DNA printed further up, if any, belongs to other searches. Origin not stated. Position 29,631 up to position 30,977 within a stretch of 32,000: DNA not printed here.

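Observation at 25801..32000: CDP-3,6-dideoxyhexose cassette extended by aldolase-like, KdgK-like and YerE-like ThDP enzymes in a methanogen: candidate undescribed deoxysugar pathway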

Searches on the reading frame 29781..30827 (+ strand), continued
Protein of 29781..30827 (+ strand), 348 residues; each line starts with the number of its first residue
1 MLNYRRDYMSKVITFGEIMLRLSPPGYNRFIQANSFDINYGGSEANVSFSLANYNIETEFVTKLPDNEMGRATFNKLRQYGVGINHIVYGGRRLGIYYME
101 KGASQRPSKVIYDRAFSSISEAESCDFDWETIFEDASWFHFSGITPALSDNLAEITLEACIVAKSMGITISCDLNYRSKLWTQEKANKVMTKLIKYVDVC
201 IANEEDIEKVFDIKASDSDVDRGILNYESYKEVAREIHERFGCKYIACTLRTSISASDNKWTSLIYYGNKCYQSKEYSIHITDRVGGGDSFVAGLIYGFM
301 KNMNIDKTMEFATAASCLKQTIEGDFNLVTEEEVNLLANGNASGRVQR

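Call 39: search_protein_families(library=ncbifam, proteins=[L001:2459-4270:+, L001:4298-5197:+, L001:5219-6286:+, L001:6351-6923:+, L001:6992-7564:+, L001:7686-8390:+], max_evalue=0.00001)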
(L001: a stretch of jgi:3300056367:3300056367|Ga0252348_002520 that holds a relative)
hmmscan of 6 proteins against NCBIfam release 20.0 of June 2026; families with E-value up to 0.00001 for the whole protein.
L001:2459-4270:+ (603 aa): 52 families (the best 25 are shown)
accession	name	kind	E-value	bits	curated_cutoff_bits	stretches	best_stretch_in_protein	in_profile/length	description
TIGR00118.1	acolac_lg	equivalog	1.2e-101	340.9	538.35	1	5-567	3-543/557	biosynthetic-type acetolactate synthase large subunit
NF004710.0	PRK06048.1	equivalog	3.7e-96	322.8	976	1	2-566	7-545/561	acetolactate synthase large subunit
NF006524.0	PRK08978.1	equivalog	1e-91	307.9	738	1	6-565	4-531/548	acetolactate synthase 2 catalytic subunit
NF005651.0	PRK07418.1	subfamily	3.5e-91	306.2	942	1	6-572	22-573/617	acetolactate synthase large subunit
NF006319.0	PRK08527.1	equivalog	1.4e-89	301.1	905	1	2-566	3-546/565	acetolactate synthase large subunit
NF004919.0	PRK06276.1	equivalog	6e-88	295.6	866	1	5-563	3-543/582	acetolactate synthase large subunit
NF005058.0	PRK06466.1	equivalog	1.2e-87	294.7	951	1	5-566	6-555/574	acetolactate synthase 3 large subunit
NF005584.0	PRK07282.1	equivalog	1.3e-87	294.7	970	1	6-567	13-549/566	acetolactate synthase large subunit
NF005228.0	PRK06725.1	equivalog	2.4e-87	293.5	991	1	5-566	18-553/571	acetolactate synthase large subunit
NF006016.1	PRK08155.1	equivalog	9.1e-84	281.8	870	1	3-565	3-539/554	acetolactate synthase large subunit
NF005860.0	PRK07789.1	equivalog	1.3e-82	278.1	881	1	5-558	36-578/615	acetolactate synthase large subunit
NF006581.0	PRK09107.1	equivalog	1.5e-82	277.8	974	1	6-571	14-566/595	acetolactate synthase 3 large subunit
NF006525.0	PRK08979.1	equivalog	9.3e-82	275.2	1084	1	5-564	6-551/572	acetolactate synthase 3 large subunit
NF005824.0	PRK07710.1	equivalog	1.7e-80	271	976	1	6-570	20-560/573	acetolactate synthase large subunit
NF005364.0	PRK06882.1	equivalog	6.7e-78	262.5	1083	1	2-566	3-553/574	acetolactate synthase 3 large subunit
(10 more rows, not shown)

L001:4298-5197:+ (299 aa): 12 families
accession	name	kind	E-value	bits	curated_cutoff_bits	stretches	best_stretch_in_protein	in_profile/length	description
TIGR01181.1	dTDP_gluc_dehyt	equivalog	1.3e-20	73.8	365.1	1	107-298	120-314/321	dTDP-glucose 4,6-dehydratase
TIGR02197.1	heptose_epim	equivalog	1.9e-20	73.3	274.6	1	4-297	2-315/316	ADP-glyceromanno-heptose 6-epimerase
NF007490.0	PRK10084.1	subfamily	4.2e-15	55.6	649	1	127-298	159-337/361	dTDP-glucose 4,6-dehydratase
NF007582.0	PRK10217.1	equivalog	5.7e-15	55.2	698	1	126-298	151-334/355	dTDP-glucose 4,6-dehydratase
TIGR04180.1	EDH_00030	hypoth_equivalog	2.1e-13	50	475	1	4-281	2-295/297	NAD-dependent 4,6-dehydratase LegB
NF011728.1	PRK15181.1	equivalog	8.9e-13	47.9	760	1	57-295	84-337/348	Vi polysaccharide biosynthesis UDP-N-acetylglucosaminuronic acid C-4 epimerase TviC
TIGR01179.1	galE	equivalog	3.4e-12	45.9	262.3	1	4-298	3-328/332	UDP-glucose 4-epimerase GalE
TIGR03466.1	HpnA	hypoth_equivalog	1.3e-10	40.7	367.65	1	2-230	2-233/327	hopanoid-associated sugar epimerase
NF008360.0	PRK11150.1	equivalog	4.3e-09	36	452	1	4-298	3-309/310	ADP-glyceromanno-heptose 6-epimerase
NF042422.1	oxyalk_red_OleD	equivalog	1.1e-07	31.6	580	0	1-240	1-246/329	2-alkyl-3-oxoalkanoate reductase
NF047922.1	GDPFucSynFcl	equivalog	1.5e-07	31.2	500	1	114-298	113-304/308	GDP-L-fucose synthase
NF042423.1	oxyalk_red_Shew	equivalog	1.6e-07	30.8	580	1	3-216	11-223/331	2-alkyl-3-oxoalkanoate reductase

L001:5219-6286:+ (355 aa): 4 families
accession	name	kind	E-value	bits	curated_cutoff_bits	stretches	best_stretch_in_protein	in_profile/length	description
NF047683.1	TeichurnBiosyTuaG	equivalog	1.1e-11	44.9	400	1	4-124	6-126/252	teichuronic acid biosynthesis protein TuaG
NF050050.1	ProtGlycPglI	equivalog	4.4e-08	32.8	500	1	5-130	3-127/306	GalNAc(5)-diNAcBac-PP-undecaprenol beta-1,3-glucosyltransferase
TIGR03937.1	PgaC_IcaA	equivalog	2.6e-06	26.7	422.3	1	4-103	45-144/407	poly-beta-1,6-N-acetyl-D-glucosamine synthase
NF007482.0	PRK10073.1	equivalog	7.7e-06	25.1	423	0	4-117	6-118/334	glycosyltransferase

L001:6351-6923:+ (190 aa): 1 family
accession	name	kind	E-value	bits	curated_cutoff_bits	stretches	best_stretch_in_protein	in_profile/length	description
TIGR01221.1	rmlC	equivalog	3.5e-84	281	155.75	1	11-186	2-175/176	dTDP-4-dehydrorhamnose 3,5-epimerase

L001:6992-7564:+ (190 aa): 5 families
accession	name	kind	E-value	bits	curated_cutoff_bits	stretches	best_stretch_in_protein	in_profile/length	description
NF002999.0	PRK03767.1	equivalog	1.7e-13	50.8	141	1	54-147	49-142/200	NAD(P)H:quinone oxidoreductase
TIGR01755.1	flav_wrbA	equivalog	1.5e-11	44.6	132.5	1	58-147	51-141/197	NAD(P)H:quinone oxidoreductase type IV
TIGR03567.1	FMN_reduc_SsuE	equivalog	4.9e-10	39.6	164.05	1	2-101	1-92/171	NADPH-dependent FMN reductase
NF007859.0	PRK10569.1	equivalog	1.4e-07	31.4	225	1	1-121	1-109/191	NADPH-dependent FMN reductase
TIGR03566.1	FMN_reduc_MsuE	equivalog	3.1e-07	30.3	212.5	1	2-100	1-94/174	FMN reductase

L001:7686-8390:+ (234 aa): 8 families
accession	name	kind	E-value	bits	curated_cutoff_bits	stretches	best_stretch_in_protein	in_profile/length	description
NF058614.1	PPMAGASynPpgS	equivalog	1.5e-30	106.3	370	1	13-227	2-218/226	polyprenyl-phospho-N-acetylgalactosaminyl synthase PpgS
TIGR04182.1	glyco_TIGR04182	equivalog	1.7e-25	90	325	1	14-217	3-200/293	S-layer glycoprotein N-glycosyltransferase AglJ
NF041391.1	DPhHxTase_Halo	equivalog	5.9e-14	51.6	375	1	19-221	3-197/213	dolichyl-phosphate hexose transferase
NF007986.1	PRK10714.1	equivalog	8.4e-11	41.4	529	1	12-168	7-166/316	undecaprenyl-phosphate 4-deoxy-4-formamido-L-arabinose transferase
TIGR03937.1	PgaC_IcaA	equivalog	3.5e-09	36.1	422.3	1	11-113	45-147/407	poly-beta-1,6-N-acetyl-D-glucosamine synthase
NF047588.1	GlcsyltransPgfSStrep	equivalog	6.3e-09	35.5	500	1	13-174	3-167/308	glycosyltransferase PgfS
TIGR01556.1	rhamnosyltran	subfamily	7.7e-09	35.1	200.55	1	22-159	6-139/281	rhamnosyltransferase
NF007482.0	PRK10073.1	equivalog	1.2e-06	27.8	423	1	11-106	6-100/334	glycosyltransferase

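Call 53: find_homologous_proteins(query=window:29781-30827:+, max_evalue=1e-20)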
Query window:29781-30827:+ (348 aa): 8000 proteins with E <= 1e-20 among 8000 candidates; the best 120 are listed.
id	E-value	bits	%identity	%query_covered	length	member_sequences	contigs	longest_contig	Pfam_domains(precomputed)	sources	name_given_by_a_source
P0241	3.9e-220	748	100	95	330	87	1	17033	PF00294.30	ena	-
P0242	1.9e-162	558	72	97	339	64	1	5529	PF00294.30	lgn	-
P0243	1.6e-160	552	71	98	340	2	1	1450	PF00294.30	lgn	-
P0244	4.1e-159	547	69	98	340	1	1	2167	PF08543.18,PF00294.30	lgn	-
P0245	6.8e-158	543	70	98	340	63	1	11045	PF00294.30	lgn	-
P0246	1.4e-157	542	68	98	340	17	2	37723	PF00294.30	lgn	-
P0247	2.2e-157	541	68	98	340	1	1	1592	PF00294.30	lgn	-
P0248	2.9e-157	541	70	98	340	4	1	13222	PF00294.30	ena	-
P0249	4.7e-157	540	70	98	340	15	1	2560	PF00294.30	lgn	-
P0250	8.6e-157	540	70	98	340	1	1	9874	PF00294.30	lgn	-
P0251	1.7e-156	539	68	98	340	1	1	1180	PF00294.30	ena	-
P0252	2.4e-156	538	69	97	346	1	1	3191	PF00294.30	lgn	-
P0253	6.1e-156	537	69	98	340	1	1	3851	PF00294.30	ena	-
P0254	8.6e-155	533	69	98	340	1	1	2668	PF00294.30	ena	-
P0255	9.3e-155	533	69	98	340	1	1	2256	PF00294.30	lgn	-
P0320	5.9e-142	491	66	97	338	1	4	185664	PF00294.30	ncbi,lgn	-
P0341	8.2e-141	487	65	98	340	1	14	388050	PF00294.30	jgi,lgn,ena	jgi:2-dehydro-3-deoxygluconokinase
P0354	1.7e-140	486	64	98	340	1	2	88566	PF00294.30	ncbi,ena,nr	ncbi:MAG: sugar kinase [Lachnospiraceae bacterium]|nr:sugar kinase [Lachnospiraceae bacterium]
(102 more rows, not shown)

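Call 54: find_encoding_contigs(protein=P0341, flank=6000, max_places=1)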
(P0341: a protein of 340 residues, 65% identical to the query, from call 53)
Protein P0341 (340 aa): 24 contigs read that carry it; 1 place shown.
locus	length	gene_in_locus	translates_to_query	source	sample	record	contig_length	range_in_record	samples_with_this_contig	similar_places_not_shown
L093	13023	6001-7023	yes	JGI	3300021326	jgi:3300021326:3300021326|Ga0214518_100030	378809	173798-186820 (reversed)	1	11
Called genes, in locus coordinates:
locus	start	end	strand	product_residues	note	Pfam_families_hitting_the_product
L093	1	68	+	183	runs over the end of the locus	PF08279:HTH_11, PF02829:3H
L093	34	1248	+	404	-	PF17785:PUA_3, PF10672:Methyltrans_SAM, PF02475:TRM5-TYW2_MTfase, PF03602:Cons_hypoth95, PF05175:MTS, PF06325:PrmA, PF13847:Methyltransf_31, PF13649:Methyltransf_25 (weak), +1 more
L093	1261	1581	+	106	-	-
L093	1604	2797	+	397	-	PF00465:Fe-ADH, PF13685:Fe-ADH_2, PF25137:ADH_Fe_C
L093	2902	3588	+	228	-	PF00392:GntR, PF07729:FCD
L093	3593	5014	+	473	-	PF02614:UxaC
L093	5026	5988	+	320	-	PF01081:Aldolase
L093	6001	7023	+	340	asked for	PF00294:PfkB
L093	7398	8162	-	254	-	PF01026:TatD_DNase, PF04909:Amidohydro_2 (weak)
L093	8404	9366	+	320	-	-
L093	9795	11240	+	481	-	PF01547:SBP_bac_1, PF13416:SBP_bac_8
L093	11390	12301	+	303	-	PF00528:BPD_transp_1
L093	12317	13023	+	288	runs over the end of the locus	PF00528:BPD_transp_1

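Call 55: find_encoding_contigs(protein=P0354, flank=6000, max_places=1)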
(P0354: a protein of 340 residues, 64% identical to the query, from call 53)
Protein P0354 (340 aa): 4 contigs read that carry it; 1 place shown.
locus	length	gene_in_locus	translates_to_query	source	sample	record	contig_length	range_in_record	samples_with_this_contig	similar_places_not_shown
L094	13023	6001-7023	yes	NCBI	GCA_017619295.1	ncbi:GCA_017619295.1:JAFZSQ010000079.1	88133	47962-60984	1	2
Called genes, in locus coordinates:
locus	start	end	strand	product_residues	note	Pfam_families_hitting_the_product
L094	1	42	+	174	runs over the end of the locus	PF08279:HTH_11, PF02829:3H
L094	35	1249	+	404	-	PF17785:PUA_3, PF10672:Methyltrans_SAM, PF02475:TRM5-TYW2_MTfase, PF03602:Cons_hypoth95, PF05175:MTS (weak), PF06325:PrmA, PF13847:Methyltransf_31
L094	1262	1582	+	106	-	-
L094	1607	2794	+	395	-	PF00465:Fe-ADH, PF13685:Fe-ADH_2, PF25137:ADH_Fe_C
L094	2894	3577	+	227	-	PF00392:GntR, PF07729:FCD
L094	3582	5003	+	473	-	PF02614:UxaC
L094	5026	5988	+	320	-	PF01081:Aldolase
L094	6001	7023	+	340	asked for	PF00294:PfkB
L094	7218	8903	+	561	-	PF05524:PEP-utilisers_N, PF00391:PEP-utilizers, PF02896:PEP-utilizers_C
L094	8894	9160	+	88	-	PF00381:PTS-HPr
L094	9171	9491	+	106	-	PF02255:PTS_IIA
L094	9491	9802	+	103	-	PF02302:PTS_IIB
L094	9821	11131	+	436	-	PF02378:PTS_EIIC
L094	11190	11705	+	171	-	PF06271:RDD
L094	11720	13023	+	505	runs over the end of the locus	PF05043:Mga (faint), PF08279:HTH_11 (faint), PF00874:PRD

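Call 56: find_encoding_contigs(protein=P0320, flank=6000, max_places=1)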
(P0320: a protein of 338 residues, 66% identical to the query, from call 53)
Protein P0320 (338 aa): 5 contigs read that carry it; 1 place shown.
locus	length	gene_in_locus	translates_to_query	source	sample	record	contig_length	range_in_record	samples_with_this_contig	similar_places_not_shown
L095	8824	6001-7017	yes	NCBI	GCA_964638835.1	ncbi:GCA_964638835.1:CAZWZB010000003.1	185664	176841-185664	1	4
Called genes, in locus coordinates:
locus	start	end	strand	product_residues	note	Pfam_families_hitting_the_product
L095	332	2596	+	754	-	PF01546:Peptidase_M20 (weak), PF04389:Peptidase_M28, PF00395:SLH (weak)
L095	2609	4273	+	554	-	PF00920:ILVD_EDD_N, PF24877:ILV_EDD_C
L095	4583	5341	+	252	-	PF09339:HTH_IclR, PF12802:MarR_2 (weak), PF13412:HTH_24 (weak), PF01047:MarR (weak), PF01614:IclR_C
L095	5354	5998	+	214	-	PF01081:Aldolase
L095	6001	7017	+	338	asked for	PF00294:PfkB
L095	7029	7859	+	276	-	PF04962:KduI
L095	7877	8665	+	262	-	PF00106:adh_short, PF08659:KR, PF13561:adh_short_C2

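Call 64: search_solved_structures(query=L001:2459-4270:+, max_evalue=1e-70, show_alignments=2)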
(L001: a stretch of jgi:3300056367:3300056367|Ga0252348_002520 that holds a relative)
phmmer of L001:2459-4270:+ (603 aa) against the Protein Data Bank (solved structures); distinct sequences matched with E-value up to 1e-70: 2.
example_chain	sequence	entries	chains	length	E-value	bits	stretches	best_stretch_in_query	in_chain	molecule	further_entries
8rph_A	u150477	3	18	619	4.8e-113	381.7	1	2-600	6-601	Thiamine pyrophosphate-binding protein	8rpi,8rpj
5ahk_A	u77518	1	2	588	9.4e-74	252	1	3-566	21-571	ACETOLACTATE SYNTHASE II, LARGE SUBUNIT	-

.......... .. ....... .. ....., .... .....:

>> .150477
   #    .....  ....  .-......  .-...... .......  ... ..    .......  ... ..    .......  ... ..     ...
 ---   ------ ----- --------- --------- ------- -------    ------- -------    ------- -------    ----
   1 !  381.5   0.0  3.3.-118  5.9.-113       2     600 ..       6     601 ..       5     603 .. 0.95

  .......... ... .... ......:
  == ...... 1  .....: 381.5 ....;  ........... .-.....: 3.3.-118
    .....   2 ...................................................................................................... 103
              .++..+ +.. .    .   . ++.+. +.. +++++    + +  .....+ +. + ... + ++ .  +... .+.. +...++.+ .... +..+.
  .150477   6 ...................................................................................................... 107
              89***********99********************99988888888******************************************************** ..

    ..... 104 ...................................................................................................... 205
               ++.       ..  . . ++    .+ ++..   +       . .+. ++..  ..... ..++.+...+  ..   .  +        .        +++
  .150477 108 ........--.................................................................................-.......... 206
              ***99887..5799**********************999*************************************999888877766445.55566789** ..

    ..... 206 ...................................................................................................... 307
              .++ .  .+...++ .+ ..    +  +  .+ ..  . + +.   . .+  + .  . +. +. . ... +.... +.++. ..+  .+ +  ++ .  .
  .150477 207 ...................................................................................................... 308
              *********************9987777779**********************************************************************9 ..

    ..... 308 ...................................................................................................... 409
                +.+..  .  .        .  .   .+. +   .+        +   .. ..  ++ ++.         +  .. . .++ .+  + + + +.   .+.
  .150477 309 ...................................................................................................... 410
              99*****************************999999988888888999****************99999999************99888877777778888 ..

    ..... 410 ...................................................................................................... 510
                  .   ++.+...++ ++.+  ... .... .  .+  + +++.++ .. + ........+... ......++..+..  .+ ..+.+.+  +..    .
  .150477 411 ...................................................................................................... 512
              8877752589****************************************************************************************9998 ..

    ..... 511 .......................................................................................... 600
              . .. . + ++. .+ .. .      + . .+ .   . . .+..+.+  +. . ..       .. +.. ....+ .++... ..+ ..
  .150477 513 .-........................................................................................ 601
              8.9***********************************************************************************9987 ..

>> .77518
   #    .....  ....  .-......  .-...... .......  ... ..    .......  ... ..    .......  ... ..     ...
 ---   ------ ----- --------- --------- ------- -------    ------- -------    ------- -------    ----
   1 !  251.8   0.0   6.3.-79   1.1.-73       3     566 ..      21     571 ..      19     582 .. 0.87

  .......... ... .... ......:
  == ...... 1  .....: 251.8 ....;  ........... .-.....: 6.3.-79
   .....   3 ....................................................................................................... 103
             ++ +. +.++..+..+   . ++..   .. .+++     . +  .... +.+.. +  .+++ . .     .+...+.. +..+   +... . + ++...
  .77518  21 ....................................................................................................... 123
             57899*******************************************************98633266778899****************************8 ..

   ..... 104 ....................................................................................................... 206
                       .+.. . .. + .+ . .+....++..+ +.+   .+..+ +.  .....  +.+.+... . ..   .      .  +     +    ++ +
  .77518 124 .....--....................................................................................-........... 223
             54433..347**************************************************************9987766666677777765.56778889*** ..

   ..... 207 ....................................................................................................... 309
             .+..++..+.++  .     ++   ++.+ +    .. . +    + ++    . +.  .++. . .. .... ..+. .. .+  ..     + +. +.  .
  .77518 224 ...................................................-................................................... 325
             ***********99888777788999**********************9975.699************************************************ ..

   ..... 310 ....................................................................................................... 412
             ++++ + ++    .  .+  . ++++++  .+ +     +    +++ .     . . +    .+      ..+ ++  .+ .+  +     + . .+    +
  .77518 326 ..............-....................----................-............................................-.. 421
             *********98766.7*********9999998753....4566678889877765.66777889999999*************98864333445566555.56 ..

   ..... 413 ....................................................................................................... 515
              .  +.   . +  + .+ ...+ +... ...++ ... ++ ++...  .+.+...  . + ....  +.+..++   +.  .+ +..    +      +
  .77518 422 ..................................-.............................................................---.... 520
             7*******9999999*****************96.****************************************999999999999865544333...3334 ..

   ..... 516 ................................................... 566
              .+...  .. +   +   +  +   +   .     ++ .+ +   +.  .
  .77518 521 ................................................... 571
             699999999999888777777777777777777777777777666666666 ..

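Call 66: search_protein_families(library=pfam, proteins=[L001:6992-7564:+, L001:4298-5197:+], max_evalue=0.001)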
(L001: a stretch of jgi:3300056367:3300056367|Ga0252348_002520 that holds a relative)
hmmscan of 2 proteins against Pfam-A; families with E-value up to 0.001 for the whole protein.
L001:6992-7564:+ (190 aa): 2 families
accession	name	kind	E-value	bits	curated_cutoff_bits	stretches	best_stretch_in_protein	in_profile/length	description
PF03358.20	FMN_red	-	6.2e-35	120.5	24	1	1-148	1-142/152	NADPH-dependent FMN reductase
PF02525.22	Flavodoxin_2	-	5e-09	36.6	27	1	1-112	1-113/198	Flavodoxin-like fold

L001:4298-5197:+ (299 aa): 3 families
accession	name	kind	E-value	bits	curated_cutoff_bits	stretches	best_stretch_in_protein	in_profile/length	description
PF01370.27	Epimerase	-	1.1e-30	107.3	20.9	1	4-226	2-240/240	NAD dependent epimerase/dehydratase family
PF16363.11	GDP_Man_Dehyd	-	3e-12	47.1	27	1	4-291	1-332/332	GDP-mannose 4,6 dehydratase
PF01073.25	3Beta_HSD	-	2e-06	27.5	22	1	4-213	1-228/280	3-beta hydroxysteroid dehydrogenase/isomerase family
